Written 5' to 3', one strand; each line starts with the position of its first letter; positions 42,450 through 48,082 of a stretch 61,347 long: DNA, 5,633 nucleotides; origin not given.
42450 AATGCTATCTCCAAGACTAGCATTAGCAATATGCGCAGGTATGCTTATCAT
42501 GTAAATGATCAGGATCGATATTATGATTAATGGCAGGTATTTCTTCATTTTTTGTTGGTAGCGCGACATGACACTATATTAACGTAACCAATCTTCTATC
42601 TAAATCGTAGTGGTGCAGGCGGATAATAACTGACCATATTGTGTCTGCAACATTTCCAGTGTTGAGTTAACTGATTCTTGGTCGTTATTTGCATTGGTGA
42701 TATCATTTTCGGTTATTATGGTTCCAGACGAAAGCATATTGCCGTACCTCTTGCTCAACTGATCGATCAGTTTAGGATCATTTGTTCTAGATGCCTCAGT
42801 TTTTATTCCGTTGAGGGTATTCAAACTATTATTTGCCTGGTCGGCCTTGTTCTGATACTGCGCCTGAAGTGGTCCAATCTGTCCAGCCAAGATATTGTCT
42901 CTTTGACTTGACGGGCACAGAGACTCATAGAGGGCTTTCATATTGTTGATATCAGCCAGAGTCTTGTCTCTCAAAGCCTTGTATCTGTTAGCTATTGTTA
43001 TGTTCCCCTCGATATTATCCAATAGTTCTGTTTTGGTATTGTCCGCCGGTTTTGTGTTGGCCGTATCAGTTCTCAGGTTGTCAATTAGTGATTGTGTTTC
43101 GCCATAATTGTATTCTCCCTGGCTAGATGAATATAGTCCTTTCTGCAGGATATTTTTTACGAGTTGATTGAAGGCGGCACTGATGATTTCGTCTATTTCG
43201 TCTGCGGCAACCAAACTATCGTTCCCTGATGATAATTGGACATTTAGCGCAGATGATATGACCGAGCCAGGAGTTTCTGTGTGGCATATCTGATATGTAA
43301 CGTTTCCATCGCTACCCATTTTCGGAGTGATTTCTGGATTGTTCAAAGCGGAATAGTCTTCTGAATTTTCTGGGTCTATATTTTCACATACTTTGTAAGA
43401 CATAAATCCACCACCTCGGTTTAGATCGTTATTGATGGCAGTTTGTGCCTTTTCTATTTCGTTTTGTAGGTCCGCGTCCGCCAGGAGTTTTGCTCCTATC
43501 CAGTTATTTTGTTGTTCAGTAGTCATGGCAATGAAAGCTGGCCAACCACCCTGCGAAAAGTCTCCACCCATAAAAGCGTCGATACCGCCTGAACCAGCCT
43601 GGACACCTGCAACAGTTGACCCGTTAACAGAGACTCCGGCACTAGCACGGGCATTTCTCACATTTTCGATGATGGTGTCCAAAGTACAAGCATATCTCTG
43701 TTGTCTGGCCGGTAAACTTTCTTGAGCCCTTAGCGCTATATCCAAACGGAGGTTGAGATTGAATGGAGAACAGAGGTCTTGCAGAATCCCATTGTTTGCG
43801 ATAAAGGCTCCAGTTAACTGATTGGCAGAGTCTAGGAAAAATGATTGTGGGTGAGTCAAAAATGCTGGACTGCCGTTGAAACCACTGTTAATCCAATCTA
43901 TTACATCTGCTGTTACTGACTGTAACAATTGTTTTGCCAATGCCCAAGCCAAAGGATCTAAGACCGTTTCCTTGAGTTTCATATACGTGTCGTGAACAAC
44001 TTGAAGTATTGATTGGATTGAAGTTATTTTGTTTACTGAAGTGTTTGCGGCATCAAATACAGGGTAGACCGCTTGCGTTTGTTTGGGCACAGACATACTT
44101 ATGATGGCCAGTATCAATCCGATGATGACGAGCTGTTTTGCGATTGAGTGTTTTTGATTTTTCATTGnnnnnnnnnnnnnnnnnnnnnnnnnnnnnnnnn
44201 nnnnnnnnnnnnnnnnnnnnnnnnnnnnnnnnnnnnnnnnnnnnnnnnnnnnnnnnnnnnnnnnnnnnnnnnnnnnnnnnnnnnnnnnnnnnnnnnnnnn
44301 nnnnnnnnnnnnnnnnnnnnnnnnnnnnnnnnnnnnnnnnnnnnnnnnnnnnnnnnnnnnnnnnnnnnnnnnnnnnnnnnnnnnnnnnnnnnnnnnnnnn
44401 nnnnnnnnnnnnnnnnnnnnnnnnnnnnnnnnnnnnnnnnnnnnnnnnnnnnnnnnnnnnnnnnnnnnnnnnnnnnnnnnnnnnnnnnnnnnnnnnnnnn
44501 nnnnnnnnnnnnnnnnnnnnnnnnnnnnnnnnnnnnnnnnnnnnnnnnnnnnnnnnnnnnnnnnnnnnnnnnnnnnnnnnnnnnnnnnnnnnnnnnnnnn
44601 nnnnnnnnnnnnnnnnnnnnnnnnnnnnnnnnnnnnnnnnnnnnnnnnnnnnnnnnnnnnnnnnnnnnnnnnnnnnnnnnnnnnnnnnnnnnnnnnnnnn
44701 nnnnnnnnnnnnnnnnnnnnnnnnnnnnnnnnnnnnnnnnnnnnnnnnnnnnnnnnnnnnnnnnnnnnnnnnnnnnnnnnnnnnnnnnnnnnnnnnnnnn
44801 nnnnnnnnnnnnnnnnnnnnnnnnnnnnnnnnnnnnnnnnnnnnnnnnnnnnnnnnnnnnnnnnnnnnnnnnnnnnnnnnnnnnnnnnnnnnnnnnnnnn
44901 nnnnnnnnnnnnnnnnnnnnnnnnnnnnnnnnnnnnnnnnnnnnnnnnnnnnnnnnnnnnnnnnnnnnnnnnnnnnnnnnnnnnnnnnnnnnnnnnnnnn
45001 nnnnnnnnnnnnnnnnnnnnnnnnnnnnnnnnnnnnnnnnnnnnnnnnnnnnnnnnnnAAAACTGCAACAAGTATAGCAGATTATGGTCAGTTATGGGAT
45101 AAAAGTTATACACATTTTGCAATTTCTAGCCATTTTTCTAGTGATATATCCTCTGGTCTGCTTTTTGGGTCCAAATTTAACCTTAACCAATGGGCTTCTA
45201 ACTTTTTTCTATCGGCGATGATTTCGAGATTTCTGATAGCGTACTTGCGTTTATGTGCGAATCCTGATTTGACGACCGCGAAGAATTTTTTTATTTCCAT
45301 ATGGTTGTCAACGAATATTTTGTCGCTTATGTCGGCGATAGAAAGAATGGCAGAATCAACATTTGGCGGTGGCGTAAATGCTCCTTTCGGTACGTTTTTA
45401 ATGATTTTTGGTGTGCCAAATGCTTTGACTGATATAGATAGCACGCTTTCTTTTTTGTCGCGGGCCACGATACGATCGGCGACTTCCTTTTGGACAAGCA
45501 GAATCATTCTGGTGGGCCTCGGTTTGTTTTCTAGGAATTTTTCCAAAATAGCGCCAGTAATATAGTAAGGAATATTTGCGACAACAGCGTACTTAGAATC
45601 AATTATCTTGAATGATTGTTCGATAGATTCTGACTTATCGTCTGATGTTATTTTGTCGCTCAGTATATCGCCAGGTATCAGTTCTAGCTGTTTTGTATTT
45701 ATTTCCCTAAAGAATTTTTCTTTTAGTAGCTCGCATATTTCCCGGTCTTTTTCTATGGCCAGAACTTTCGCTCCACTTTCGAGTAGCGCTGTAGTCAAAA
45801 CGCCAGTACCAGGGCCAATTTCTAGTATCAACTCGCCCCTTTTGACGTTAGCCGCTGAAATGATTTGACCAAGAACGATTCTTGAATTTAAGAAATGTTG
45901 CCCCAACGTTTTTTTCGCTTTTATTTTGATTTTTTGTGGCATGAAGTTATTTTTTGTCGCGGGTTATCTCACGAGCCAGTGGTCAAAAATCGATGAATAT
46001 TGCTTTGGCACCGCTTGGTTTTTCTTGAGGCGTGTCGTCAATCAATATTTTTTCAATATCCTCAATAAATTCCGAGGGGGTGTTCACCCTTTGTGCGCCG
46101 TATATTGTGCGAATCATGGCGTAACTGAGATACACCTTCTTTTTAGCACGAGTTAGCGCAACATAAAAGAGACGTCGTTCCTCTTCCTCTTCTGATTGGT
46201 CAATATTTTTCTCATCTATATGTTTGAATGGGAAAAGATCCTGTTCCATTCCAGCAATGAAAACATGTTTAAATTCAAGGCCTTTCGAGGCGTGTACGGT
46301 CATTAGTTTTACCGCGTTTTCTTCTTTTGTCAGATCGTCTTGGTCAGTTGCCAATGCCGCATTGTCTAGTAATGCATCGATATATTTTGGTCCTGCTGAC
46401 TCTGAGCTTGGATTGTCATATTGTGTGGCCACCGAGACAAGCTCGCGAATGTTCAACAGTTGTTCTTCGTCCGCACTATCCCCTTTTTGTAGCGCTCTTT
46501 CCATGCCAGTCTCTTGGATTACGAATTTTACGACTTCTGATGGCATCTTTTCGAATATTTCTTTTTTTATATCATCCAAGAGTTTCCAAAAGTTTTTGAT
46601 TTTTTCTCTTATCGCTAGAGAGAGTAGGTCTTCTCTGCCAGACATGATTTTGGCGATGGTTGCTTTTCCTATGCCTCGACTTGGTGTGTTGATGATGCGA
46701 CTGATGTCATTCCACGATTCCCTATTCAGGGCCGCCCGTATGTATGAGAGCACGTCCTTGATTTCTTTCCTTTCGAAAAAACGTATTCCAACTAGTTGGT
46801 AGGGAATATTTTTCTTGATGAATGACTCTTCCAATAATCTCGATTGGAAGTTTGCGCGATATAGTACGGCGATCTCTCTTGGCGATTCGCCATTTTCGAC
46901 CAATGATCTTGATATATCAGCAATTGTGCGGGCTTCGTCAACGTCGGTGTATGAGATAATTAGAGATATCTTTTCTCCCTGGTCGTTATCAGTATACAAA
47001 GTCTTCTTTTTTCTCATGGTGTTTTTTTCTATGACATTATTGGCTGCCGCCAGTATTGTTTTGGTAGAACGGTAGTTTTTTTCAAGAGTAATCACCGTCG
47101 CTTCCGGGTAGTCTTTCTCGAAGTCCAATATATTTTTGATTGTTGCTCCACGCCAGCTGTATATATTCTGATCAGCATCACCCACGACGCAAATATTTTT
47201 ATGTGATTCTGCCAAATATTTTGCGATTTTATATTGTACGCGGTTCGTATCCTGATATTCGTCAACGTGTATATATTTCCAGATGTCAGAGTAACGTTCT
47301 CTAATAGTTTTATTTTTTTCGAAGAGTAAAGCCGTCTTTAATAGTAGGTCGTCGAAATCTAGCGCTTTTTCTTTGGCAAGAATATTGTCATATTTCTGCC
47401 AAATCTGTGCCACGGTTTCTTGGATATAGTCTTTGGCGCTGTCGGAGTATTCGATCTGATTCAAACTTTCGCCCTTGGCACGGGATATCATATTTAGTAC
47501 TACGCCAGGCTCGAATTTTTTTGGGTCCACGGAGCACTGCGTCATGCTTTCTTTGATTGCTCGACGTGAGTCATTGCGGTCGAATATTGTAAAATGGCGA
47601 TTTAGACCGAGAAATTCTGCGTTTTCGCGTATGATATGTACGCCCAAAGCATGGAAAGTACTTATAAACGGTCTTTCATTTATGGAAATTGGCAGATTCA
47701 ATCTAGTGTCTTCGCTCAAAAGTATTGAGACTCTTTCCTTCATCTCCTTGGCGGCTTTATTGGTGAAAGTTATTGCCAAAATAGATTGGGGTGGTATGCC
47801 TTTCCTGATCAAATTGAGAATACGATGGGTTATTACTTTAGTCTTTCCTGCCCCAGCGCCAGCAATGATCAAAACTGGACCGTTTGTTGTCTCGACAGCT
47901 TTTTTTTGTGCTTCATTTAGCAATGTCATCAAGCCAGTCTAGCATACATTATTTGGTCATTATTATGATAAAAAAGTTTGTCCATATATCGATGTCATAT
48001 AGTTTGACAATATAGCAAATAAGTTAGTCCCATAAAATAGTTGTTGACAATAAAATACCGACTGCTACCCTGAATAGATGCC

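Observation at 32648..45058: Eleven-gene T4SS-like operon beside oriC with no relaxase, coupling protein or VirB11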

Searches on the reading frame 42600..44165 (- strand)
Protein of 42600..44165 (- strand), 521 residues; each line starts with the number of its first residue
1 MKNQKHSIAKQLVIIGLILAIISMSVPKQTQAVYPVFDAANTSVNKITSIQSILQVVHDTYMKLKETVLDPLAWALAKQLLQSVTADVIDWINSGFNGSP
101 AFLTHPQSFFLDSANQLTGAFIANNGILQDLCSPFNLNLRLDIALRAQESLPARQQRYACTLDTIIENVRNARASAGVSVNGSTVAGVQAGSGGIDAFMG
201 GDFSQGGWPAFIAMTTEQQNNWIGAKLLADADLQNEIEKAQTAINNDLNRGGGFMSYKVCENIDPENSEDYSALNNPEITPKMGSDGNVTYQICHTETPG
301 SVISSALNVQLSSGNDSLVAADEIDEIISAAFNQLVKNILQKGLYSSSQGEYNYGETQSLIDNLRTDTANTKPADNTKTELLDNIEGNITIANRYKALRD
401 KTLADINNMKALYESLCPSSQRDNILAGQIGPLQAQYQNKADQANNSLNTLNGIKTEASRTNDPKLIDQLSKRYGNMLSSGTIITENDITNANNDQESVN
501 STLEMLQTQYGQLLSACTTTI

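Call 4: search_protein_families(library=pfam, proteins=[window:42600-44165:-], max_evalue=1)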
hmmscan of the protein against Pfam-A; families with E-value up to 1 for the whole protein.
window:42600-44165:- (521 aa): 0 families

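Call 5: search_protein_families(library=ncbifam, proteins=[window:42600-44165:-], max_evalue=1)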
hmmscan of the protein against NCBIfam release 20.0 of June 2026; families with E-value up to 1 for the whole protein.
window:42600-44165:- (521 aa): 2 families
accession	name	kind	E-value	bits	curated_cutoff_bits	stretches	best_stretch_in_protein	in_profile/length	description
NF010229.0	PRK13682.1-4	equivalog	0.0039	17.2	52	1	7-25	29-47/53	hypothetical protein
NF010653.0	PRK14052.1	equivalog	0.013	14.6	364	1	333-423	212-297/387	VopS family T3SS effector adenosine monophosphate-protein transferase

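Call 32: search_solved_structures(query=A2, max_evalue=1)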
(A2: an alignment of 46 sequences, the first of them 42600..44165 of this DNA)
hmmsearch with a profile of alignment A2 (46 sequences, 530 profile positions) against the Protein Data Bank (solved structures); distinct sequences matched with E-value up to 1: 9.
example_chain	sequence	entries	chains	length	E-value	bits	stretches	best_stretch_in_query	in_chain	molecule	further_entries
4tql_A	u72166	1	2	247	0.016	17.6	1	334-518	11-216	Three helix bundle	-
4pho_A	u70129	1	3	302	0.021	17.2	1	356-514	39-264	Hemolysin E, chromosomal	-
4phq_A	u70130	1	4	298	0.039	16.3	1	356-514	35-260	Hemolysin E, chromosomal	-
4uxv_A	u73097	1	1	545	0.086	15.1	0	332-512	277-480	SEPTATION RING FORMATION REGULATOR EZRA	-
3lll_A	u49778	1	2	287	0.36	13.1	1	380-518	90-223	Protein kinase C and casein kinase substrate in neurons protein 2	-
3abh_A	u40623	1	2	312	0.63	12.3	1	383-517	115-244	Protein kinase C and casein kinase substrate in neurons protein 2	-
8qae_A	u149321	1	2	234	0.64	12.3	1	325-502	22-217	sc-apCC-6-SLLA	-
6poo_A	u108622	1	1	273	0.76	12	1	313-499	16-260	BibA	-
3q0k_A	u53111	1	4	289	0.76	12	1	367-517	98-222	Protein kinase C and casein kinase substrate in neurons protein 2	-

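Call 42: find_homologous_proteins(query=window:42600-44165:-, max_evalue=0.001)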
Query window:42600-44165:- (521 aa): 500 proteins with E <= 0.001 among 8000 candidates; the best 120 are listed.
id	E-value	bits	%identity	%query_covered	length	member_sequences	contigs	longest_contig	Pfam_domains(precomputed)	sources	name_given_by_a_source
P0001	0.0e+0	1139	100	100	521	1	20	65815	-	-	-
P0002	3.9e-134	466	46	99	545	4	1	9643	-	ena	-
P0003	1.4e-130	454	47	99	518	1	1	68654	-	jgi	jgi:hypothetical protein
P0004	4.1e-129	450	46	94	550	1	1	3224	-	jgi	jgi:hypothetical protein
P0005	5.5e-129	449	46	99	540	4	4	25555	-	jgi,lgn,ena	jgi:hypothetical protein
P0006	1.2e-128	448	47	96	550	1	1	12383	-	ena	-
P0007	2.1e-125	437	44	99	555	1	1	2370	-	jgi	jgi:hypothetical protein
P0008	5.3e-121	423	44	98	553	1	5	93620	-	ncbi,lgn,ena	-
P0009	1.9e-120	421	46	98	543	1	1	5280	-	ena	-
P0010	4.1e-118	413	44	97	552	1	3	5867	-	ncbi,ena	-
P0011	1.2e-116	408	44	88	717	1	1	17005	-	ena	-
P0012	2.1e-108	381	41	95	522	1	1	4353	PF13605.12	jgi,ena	-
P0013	5.9e-101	357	40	99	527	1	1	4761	-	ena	-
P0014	5.5e-89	317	38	98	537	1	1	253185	-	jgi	jgi:hypothetical protein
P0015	1.5e-86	309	38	88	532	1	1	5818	-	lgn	-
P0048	7.3e-70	254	35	93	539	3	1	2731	PF13605.12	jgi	-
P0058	1.0e-68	250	42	64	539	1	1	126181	PF13605.12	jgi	jgi:hypothetical protein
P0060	1.9e-68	249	34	97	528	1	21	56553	PF13605.12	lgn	-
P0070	1.7e-67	246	34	99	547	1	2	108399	PF13605.12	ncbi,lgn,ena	-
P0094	4.8e-65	238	34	97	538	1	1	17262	PF13605.12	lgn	-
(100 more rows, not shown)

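Call 49: predict_structure(alignment_id=A6)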
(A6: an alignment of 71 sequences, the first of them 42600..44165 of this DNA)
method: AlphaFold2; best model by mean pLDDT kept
length: 521 residues; sequences in the alignment: 71
mean_pLDDT: 67.3   pTM: 0.44
mean pLDDT of the five models: 67.3, 66.3, 64.6, 63.5, 62.9
residues with pLDDT >= 90: 132; 70-90: 70; 50-70: 189; < 50: 130
segments of 3 or more residues with pLDDT < 50: 29-38, 97-100, 125-129, 131-160, 168-194, 196-198, 201-203, 303-308, 310-322, 342-358
pLDDT, mean of each block of 10 residues (from residue 1): 70 90 67 45 56 65 65 62 63 53 56 60 52 38 38 39 49 31 29 44 53 58 59 67 65 66 70 71 82 73 48 44 54 58 47 46 51 79 96 98 98 96 97 98 97 98 89 90 94 97 98 93 68
secondary structure, 60 per line:
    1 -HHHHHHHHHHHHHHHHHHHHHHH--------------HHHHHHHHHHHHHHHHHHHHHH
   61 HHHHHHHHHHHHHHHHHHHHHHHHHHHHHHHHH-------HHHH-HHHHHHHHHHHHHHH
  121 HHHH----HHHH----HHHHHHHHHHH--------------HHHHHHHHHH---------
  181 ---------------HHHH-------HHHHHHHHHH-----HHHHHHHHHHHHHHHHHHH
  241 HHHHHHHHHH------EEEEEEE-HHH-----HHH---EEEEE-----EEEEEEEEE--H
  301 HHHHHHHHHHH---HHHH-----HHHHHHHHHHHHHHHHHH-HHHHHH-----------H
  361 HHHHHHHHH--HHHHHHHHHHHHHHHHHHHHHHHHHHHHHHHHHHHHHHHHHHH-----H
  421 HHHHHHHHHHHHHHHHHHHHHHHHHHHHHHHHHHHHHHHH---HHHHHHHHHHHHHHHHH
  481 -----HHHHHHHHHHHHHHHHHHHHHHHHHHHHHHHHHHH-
elements in order: H2-24 H39-93 H101-104 H106-124 H129-132 H137-147 H162-171 H196-199 H207-216 H222-250 E257-263 E279-283 E289-297 H300-311 H315-318 H324-341 H343-348 H360-369 H372-414 H420-460 H464-480 H486-520

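Call 54: fold_search(model_id=the predicted structure, library=pdb)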
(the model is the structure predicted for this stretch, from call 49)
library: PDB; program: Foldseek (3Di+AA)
matches with E <= 10: 521; with E <= 0.001: 0
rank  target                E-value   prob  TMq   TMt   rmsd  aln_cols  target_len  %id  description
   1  8iyj_S5               7.1e-02  0.60  0.16  0.24  20.8       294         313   13  Cryo-EM structure of the 48-nm repeat doublet microtubule from mouse sperm (released 2023-07-05)
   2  8c5v_I                8.8e-02  0.18  0.15  0.15  87.3       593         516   12  Chemotaxis core signalling unit from E protein lysed E. coli cells (released 2023-09-13)
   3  1g73_A                1.2e-01  0.87  0.16  0.44  13.4       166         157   14  CRYSTAL STRUCTURE OF SMAC BOUND TO XIAP-BIR3 DOMAIN (released 2001-01-10)
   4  8otz_BO               1.7e-01  0.28  0.12  0.23  18.3       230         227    9  48-nm repeat of the native axonemal doublet microtubule from bovine sperm (released 2023-11-22)
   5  3g6b_B                2.1e-01  0.69  0.17  0.37  40.4       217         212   13  Crystal structure of a Soluble Chemoreceptor from Thermotoga maritima Asn217Ile mutant (released 2009-07-28)
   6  8iyj_U5               2.2e-01  0.35  0.14  0.21  20.6       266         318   11  Cryo-EM structure of the 48-nm repeat doublet microtubule from mouse sperm (released 2023-07-05)
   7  5z7b_B                2.2e-01  0.16  0.08  0.18  34.4       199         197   12  Crystal structure of the VanR transcription factor in complex with vanillate (released 2018-08-29)
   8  3g67_B                2.5e-01  0.60  0.16  0.34  41.3       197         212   13  Crystal Structure of a Soluble Chemoreceptor from Thermotoga maritima (released 2009-07-28)
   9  8iyj_S0               2.5e-01  0.35  0.16  0.24  23.0       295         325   12  Cryo-EM structure of the 48-nm repeat doublet microtubule from mouse sperm (released 2023-07-05)
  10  8iyj_V4               2.5e-01  0.30  0.14  0.23  20.7       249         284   10  Cryo-EM structure of the 48-nm repeat doublet microtubule from mouse sperm (released 2023-07-05)
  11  3zx6_A                2.8e-01  0.38  0.16  0.24  41.3       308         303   12  Structure of Hamp(AF1503)-Tsr fusion - Hamp (A291V) mutant (released 2012-02-29)
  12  8j9h_E6               3.0e-01  0.21  0.12  0.17  15.0       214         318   12  Cryo-EM structure of Euglena gracilis respiratory complex I, deactive state (released 2024-02-28)
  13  9jg1_R                3.1e-01  0.20  0.13  0.16  26.5       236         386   10  Cryo-EM structure of Adriforant-bound Histamine receptor 4 H4R at inactive state (released 2025-12-03)
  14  8e2i_E                3.3e-01  0.66  0.15  0.38  12.5       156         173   14  Cryo-EM structure of BIRC6/Smac (released 2023-02-15)
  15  3na7                  3.3e-01  0.54  0.15  0.28  27.9       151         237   18  2.2 Angstrom Structure of the HP0958 Protein from Helicobacter pylori CCUG 17874 (released 2010-09-22)
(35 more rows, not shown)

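Call 55: search_protein_families(library=pfam, proteins=[P0012, P0048, P0058, P0060, P0070, P0094], max_evalue=0.1)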
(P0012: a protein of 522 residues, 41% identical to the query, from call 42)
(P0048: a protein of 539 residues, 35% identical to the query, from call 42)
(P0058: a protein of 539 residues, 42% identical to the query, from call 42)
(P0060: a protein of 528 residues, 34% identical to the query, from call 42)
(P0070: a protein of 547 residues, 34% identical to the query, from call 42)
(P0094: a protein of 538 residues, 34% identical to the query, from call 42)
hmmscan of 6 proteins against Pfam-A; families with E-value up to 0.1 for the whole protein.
P0012 (522 aa): 1 family
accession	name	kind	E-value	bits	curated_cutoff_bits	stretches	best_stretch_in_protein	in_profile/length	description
PF13605.11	DUF4141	-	2.7e-05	23.9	30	1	17-57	3-43/53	Domain of unknown function (DUF4141)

P0048 (539 aa): 1 family
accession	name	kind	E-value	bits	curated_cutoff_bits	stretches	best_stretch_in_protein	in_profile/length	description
PF13605.11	DUF4141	-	8.3e-06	25.5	30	1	15-47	2-34/53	Domain of unknown function (DUF4141)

P0058 (539 aa): 1 family
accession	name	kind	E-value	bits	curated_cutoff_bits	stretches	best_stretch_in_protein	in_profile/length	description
PF13605.11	DUF4141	-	1.7e-05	24.5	30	1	16-50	3-37/53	Domain of unknown function (DUF4141)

P0060 (528 aa): 2 families
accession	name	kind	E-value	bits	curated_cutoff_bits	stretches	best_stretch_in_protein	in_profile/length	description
PF13605.11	DUF4141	-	1.4e-06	28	30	1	15-53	3-41/53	Domain of unknown function (DUF4141)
PF12210.13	Hrs_helical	-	0.081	13.9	30.6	0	354-406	39-90/95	Hepatocyte growth factor-regulated tyrosine kinase substrate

P0070 (547 aa): 1 family
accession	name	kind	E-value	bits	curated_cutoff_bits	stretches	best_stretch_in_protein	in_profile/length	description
PF13605.11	DUF4141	-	9e-08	31.8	30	1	21-50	6-35/53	Domain of unknown function (DUF4141)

P0094 (538 aa): 1 family
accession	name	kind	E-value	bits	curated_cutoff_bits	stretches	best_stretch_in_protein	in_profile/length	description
PF13605.11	DUF4141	-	2.7e-07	30.3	30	1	22-57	2-37/53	Domain of unknown function (DUF4141)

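Call 85: search_protein_representatives(alignment_id=A6)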
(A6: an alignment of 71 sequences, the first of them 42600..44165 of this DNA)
Query: 71 sequences, 533 profile positions. Proteins with E-value up to 0.001 (for the whole library): 5825; up to 1e-10: 4928; up to 1e-30: 2902. The best 150 are listed.
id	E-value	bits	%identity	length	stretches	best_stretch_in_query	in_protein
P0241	8.1e-191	651.7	-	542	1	5-528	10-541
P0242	1.2e-184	631.3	-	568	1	1-530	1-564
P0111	2.2e-183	627.2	-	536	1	6-527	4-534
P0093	9.8e-183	625.1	-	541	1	11-531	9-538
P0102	5.2e-182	622.7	-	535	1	3-530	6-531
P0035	5.4e-180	616.0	-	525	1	2-527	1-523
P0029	9.3e-180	615.2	-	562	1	7-529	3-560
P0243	6.2e-178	609.2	-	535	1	11-529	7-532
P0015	1.5e-176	604.7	-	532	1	19-527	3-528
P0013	2.1e-176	604.2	-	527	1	3-528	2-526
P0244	1.5e-174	598.1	-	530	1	2-527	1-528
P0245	2.9e-174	597.1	-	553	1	9-529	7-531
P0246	5.0e-174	596.4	-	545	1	5-529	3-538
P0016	8.6e-174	595.6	-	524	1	2-530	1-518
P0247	1.2e-173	595.1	-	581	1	2-530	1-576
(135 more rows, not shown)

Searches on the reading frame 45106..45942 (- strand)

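Call 7: search_protein_families(library=pfam, proteins=[window:45106-45942:-], max_evalue=0.01)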
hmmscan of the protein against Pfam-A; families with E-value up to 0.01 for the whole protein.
window:45106-45942:- (278 aa): 4 families
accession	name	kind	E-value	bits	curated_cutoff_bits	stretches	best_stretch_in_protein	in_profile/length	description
PF00398.26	RrnaAD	-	8.7e-50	169.7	24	1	8-276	3-259/263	Ribosomal RNA adenine dimethylase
PF13649.12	Methyltransf_25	-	0.00063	20.8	27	1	39-94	1-56/97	Methyltransferase domain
PF08241.18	Methyltransf_11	-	0.0063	17.6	21.2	0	40-93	1-51/95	Methyltransferase domain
PF01135.25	PCMT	-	0.0078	16.4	20.3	0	26-92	64-132/210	Protein-L-isoaspartate(D-aspartate) O-methyltransferase (PCMT)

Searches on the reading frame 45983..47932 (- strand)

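Call 7: search_protein_families(library=pfam, proteins=[window:45983-47932:-], max_evalue=0.01)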
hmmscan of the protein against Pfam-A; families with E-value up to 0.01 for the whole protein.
window:45983-47932:- (649 aa): 7 families
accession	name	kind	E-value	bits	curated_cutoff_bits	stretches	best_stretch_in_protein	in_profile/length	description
PF00580.27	UvrD-helicase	-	4.1e-86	289.5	23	1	5-276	1-271/271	UvrD/REP helicase N-terminal domain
PF13361.12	UvrD_C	-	2.8e-69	234.6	25.6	1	281-605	1-348/350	UvrD-like helicase C-terminal domain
PF13245.12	AAA_19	-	4.6e-24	85.6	25.1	1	9-259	1-132/134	AAA domain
PF13538.12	UvrD_C_2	-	9.8e-13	48.2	27.4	1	543-602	4-51/52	UvrD-like helicase C-terminal domain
PF13604.12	AAA_30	-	7.2e-08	32.8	27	1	5-70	2-68/191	AAA domain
PF01443.25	Viral_helicase1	-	7.5e-08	32.9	21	1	534-601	170-225/228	Viral superfamily 1 RNA helicase core domain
PF13087.12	AAA_12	-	4.1e-07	30.2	27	0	302-374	58-132/195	AAA domain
